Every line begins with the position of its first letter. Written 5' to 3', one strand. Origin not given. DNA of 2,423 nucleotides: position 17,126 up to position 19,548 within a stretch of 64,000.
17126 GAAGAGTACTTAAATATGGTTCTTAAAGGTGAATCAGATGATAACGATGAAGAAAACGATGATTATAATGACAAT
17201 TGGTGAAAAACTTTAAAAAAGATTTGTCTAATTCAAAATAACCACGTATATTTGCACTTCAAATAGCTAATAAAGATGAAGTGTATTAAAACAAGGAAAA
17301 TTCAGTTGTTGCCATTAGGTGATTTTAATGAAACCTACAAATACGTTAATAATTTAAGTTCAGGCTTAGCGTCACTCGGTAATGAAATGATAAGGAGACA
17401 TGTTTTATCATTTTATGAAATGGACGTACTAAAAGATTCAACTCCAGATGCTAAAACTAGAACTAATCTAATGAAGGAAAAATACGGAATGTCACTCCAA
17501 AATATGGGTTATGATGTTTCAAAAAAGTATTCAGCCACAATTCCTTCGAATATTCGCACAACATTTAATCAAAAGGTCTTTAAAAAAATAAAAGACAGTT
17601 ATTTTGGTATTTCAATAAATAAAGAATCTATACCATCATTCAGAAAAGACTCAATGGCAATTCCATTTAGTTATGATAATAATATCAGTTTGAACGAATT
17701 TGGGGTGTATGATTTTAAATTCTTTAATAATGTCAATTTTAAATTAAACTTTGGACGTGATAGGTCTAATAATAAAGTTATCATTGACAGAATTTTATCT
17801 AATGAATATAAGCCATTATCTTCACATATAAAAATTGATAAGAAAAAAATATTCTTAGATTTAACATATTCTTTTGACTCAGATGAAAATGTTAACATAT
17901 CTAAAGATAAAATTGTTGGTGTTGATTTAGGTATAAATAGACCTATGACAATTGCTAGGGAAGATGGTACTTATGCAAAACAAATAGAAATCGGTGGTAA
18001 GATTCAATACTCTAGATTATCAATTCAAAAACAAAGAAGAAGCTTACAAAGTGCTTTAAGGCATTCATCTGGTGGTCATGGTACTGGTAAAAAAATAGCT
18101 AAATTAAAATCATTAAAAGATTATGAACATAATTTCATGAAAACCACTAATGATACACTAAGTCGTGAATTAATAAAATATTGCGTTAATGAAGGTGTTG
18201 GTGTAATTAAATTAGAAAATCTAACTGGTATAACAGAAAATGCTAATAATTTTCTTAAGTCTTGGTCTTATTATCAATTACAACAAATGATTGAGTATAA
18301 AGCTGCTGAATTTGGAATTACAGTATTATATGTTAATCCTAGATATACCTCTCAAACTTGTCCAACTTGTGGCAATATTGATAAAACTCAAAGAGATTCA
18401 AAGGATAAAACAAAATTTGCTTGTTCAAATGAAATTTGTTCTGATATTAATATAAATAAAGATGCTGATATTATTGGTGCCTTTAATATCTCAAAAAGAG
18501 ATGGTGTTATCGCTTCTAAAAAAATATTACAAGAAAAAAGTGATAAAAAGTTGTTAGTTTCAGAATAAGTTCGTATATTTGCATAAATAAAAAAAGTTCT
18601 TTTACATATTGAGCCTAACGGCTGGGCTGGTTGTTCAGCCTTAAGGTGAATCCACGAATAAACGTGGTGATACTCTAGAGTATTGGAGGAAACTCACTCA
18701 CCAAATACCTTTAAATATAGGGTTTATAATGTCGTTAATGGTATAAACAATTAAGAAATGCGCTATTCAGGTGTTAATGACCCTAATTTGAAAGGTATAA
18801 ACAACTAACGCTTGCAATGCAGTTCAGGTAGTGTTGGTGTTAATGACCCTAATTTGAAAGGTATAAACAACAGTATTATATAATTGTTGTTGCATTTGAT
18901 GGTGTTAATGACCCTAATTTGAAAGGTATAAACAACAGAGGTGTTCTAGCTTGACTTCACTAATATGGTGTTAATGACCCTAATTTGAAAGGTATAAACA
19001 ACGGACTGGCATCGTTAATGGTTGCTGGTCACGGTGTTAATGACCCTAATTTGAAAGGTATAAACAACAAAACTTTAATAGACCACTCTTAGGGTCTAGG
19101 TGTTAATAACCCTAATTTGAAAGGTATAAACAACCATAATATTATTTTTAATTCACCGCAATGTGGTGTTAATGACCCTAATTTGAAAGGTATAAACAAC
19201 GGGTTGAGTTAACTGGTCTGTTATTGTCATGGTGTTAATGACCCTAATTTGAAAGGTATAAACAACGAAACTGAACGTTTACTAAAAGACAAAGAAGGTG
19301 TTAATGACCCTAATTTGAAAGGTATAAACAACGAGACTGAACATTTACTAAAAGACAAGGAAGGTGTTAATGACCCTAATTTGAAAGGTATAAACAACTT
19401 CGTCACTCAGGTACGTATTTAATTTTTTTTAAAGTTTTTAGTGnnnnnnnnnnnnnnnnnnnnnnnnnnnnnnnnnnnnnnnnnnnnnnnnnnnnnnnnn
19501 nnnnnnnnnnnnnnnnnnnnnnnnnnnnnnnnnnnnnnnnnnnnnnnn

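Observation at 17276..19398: Phage-encoded miniature type V CRISPR system (430-aa Cas12f-like effector, tracr, 9-spacer array)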

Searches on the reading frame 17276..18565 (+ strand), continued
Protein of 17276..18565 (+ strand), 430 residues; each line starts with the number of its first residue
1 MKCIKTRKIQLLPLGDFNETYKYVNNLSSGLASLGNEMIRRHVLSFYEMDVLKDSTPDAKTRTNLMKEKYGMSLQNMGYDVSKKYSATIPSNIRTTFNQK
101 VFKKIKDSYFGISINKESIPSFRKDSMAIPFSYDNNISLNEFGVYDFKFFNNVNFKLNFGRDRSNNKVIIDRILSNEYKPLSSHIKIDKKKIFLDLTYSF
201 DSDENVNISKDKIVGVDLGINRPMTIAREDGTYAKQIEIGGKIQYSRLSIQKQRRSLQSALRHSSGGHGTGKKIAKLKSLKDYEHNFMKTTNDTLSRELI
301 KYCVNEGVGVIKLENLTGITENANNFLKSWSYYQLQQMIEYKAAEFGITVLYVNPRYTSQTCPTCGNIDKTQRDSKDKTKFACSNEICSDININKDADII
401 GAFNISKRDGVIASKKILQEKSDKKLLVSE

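Call 71: find_encoding_contigs(protein=P0074, flank=4000, max_places=1)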
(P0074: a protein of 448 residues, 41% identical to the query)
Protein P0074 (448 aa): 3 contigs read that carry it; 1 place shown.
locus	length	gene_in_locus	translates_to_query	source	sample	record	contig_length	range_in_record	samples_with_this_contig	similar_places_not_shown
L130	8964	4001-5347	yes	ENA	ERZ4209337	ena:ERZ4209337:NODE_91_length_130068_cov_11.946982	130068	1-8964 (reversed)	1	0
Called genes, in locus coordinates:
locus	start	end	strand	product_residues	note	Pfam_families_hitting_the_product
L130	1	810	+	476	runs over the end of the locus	-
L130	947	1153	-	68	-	-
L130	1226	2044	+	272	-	PF03721:UDPG_MGDP_dh_N, PF00984:UDPG_MGDP_dh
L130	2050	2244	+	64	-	-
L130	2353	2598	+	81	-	-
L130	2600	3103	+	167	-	PF20043:DUF6445 (faint)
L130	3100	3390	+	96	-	-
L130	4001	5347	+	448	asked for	PF01385:OrfB_IS605 (weak), PF07282:Cas12f1-like_TNB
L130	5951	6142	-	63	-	-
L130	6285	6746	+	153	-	-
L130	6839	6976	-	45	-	-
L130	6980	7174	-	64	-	-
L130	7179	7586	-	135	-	PF25735:Phage_L5_gp82 (weak)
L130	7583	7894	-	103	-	-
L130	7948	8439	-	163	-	-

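Call 84: search_protein_families(library=phrogs, proteins=[window:17276-18565:+], max_evalue=0.00001)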
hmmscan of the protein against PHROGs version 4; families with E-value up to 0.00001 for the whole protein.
window:17276-18565:+ (430 aa): 3 families
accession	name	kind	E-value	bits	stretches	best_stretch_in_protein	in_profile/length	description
phrog_506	-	integration and excision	2.9e-40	139.6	1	72-415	56-371/403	transposase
phrog_12300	-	integration and excision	5.3e-26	92.5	1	209-423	57-256/286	transposase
phrog_16792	-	unknown function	2.4e-08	35.4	1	267-407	15-155/180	-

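Call 86: predict_structure(alignment_id=A2)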
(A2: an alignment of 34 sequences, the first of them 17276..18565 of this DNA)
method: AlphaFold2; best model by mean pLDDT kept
length: 430 residues; sequences in the alignment: 34
mean_pLDDT: 85.0   pTM: 0.67
mean pLDDT of the five models: 85.0, 83.9, 82.8, 82.6, 82.0
residues with pLDDT >= 90: 196; 70-90: 181; 50-70: 37; < 50: 16
segments of 3 or more residues with pLDDT < 50: 322-327, 422-430
pLDDT, mean of each block of 10 residues (from residue 1): 89 93 92 94 94 86 91 93 93 94 94 91 84 92 91 91 88 94 92 94 74 83 80 67 74 88 78 88 84 88 90 75 49 83 89 86 88 82 89 87 90 67 44
secondary structure, 60 per line:
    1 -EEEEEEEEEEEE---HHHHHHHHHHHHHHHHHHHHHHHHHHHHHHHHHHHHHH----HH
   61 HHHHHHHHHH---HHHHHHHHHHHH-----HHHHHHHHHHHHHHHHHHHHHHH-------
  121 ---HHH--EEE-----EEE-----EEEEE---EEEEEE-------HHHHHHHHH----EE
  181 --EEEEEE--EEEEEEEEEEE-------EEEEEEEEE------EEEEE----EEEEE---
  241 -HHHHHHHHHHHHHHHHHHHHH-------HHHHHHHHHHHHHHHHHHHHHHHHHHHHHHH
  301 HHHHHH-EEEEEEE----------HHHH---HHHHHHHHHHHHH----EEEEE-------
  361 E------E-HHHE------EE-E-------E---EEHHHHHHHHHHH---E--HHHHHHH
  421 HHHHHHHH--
elements in order: E2-13 H17-54 H59-70 H74-85 H91-113 E129-131 E137-139 E145-149 E153-158 H166-174 E183-188 E191-201 E209-217 E224-228 E233-237 H242-262 H270-306 E308-314 H325-328 H332-344 E349-353 H397-407 H414-428

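Call 90: fold_search(model_id=the predicted structure, library=pdb)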
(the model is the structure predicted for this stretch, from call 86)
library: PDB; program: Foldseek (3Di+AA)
matches with E <= 10: 500; with E <= 0.001: 98
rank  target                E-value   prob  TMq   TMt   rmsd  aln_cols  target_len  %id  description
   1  9nzr_A                1.9e-26  1.00  0.74  0.72   5.3       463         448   28  Structure of Al3Cas12f State II (released 2026-04-08)
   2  8dzj_A                6.3e-26  1.00  0.78  0.80   4.4       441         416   27  Cryo-EM structure of Acidibacillus sulfuroxidans Cas12f in complex with sgRNA and target DNA (released 2023-07-12)
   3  8j3r_A                3.1e-25  1.00  0.77  0.79   4.7       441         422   28  Cryo-EM structure of the AsCas12f-HKRA-sgRNAS3-5v7-target DNA (released 2023-09-27)
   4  8j12_A                3.3e-25  1.00  0.76  0.77   5.0       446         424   27  Cryo-EM structure of the AsCas12f-sgRNA-target DNA ternary complex (released 2023-09-27)
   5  9nzr_B                1.0e-24  1.00  0.41  0.40  19.8       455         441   28  Structure of Al3Cas12f State II (released 2026-04-08)
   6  9nzo_A                1.5e-24  1.00  0.75  0.72   4.9       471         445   27  Structure of Al3Cas12f State I (released 2026-04-08)
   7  7wju_A                1.7e-24  1.00  0.76  0.80   4.6       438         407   28  Cryo-EM structure of the AsCas12f1-sgRNAv1-dsDNA ternary complex (released 2023-01-18)
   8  8j1j_A                2.7e-23  1.00  0.75  0.76   5.0       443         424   28  Cryo-EM structure of the AsCas12f-YHAM-sgRNAS3-5v7-target DNA (released 2023-09-27)
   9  8hr5_A                1.1e-22  1.00  0.72  0.67   9.1       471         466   25  Cryo-EM structure of the CnCas12f1-sgRNA-DNA complex (released 2023-09-06)
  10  8j3r_B                1.5e-22  1.00  0.41  0.45  18.3       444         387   26  Cryo-EM structure of the AsCas12f-HKRA-sgRNAS3-5v7-target DNA (released 2023-09-27)
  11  9i8y_A                4.6e-22  1.00  0.69  0.71   5.8       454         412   25  SpCas12Cas12f1 in complex with sgRNA and cognate DNA (released 2025-07-23)
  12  8j1j_B                1.2e-21  1.00  0.41  0.45  18.5       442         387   25  Cryo-EM structure of the AsCas12f-YHAM-sgRNAS3-5v7-target DNA (released 2023-09-27)
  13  9n9m_A                6.0e-21  1.00  0.64  0.73   5.2       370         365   25  Cryo-EM structure of the dCas12f-gRNA-DNA complex (partial R-Loop) (released 2025-12-24)
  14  8j12_B                6.7e-21  1.00  0.40  0.44  18.6       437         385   26  Cryo-EM structure of the AsCas12f-sgRNA-target DNA ternary complex (released 2023-09-27)
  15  9n9c_A                1.0e-20  1.00  0.61  0.74   5.3       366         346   24  Cryo-EM structure of the dCas12f-gRNA complex (released 2025-12-24)
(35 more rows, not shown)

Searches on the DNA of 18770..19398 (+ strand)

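Call 19: search_dna_similar(query=window:18770-19398:+, collection=phages, mode=distant, max_evalue=10, max_rows=30)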
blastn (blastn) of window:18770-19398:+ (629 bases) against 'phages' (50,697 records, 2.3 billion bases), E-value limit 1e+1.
Records with a match: 102; places in all: 102; records where one place covers at least 80% of the query: 0.
Best place of each record, by identity: >=99% 1; 90-95% 3; 80-90% 70; 60-80% 28.
By first word of the organism name: Campylobacter 47; Listeria 30; Prevotella 9; Proteus 5; Staphylococcus 2; Pectobacterium 2; Methylophilales 1; Enterococcus 1; Clostridioides 1; Pantoea 1; and 3 more.
By host as written in the record: Listeria monocytogenes 27; Campylobacter jejuni NCTC12662 15; Campylobacter jejuni 14; Prevotella sp. 9; - 7; Campylobacter sp. 4; Campylobacter jejuni subsp. jejuni 3; Campylobacter jejuni NCTC12658 3; and 17 more.
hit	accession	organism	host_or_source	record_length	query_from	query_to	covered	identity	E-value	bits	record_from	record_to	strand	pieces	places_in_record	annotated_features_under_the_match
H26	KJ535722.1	Listeria phage LMSP-25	Listeria monocytogenes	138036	322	373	8%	76.9%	6e-1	41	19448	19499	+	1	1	none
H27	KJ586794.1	Listeria phage LMTA-34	Listeria monocytogenes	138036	322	373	8%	76.9%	6e-1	41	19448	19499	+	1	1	none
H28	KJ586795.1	Listeria phage LMTA-94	Listeria monocytogenes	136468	322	373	8%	76.9%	6e-1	41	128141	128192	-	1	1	none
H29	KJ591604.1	Listeria phage LMTA-148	Listeria monocytogenes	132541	322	373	8%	76.9%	6e-1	41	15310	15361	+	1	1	none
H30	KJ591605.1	Listeria phage LMTA-57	Listeria monocytogenes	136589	322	373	8%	76.9%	6e-1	41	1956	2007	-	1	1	none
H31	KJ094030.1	Listeria phage LP-083-2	Listeria monocytogenes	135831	322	373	8%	76.9%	6e-1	41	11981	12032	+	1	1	none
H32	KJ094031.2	Listeria phage LP-124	Listeria monocytogenes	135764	322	373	8%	76.9%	6e-1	41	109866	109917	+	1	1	none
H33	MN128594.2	Listeria phage LP-066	Listeria monocytogenes FSL F6-367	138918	322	373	8%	76.9%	6e-1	41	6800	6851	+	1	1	none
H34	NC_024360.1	Listeria phage LMSP-25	Listeria monocytogenes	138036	322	373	8%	76.9%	6e-1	41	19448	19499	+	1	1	none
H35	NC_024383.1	Listeria phage LP-083-2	Listeria monocytogenes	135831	322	373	8%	76.9%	6e-1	41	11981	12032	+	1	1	none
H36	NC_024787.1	Listeria phage LMTA-148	Listeria monocytogenes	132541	322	373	8%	76.9%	6e-1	41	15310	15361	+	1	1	none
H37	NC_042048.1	Listeria phage LMTA-34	Listeria monocytogenes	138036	322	373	8%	76.9%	6e-1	41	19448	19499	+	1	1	none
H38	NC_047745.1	Listeria phage LP-124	Listeria monocytogenes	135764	322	373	8%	76.9%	6e-1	41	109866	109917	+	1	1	none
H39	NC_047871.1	Listeria phage LMTA-57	Listeria monocytogenes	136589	322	373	8%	76.9%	6e-1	41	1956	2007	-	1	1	none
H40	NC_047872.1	Listeria phage LMTA-94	Listeria monocytogenes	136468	322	373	8%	76.9%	6e-1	41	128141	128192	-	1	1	none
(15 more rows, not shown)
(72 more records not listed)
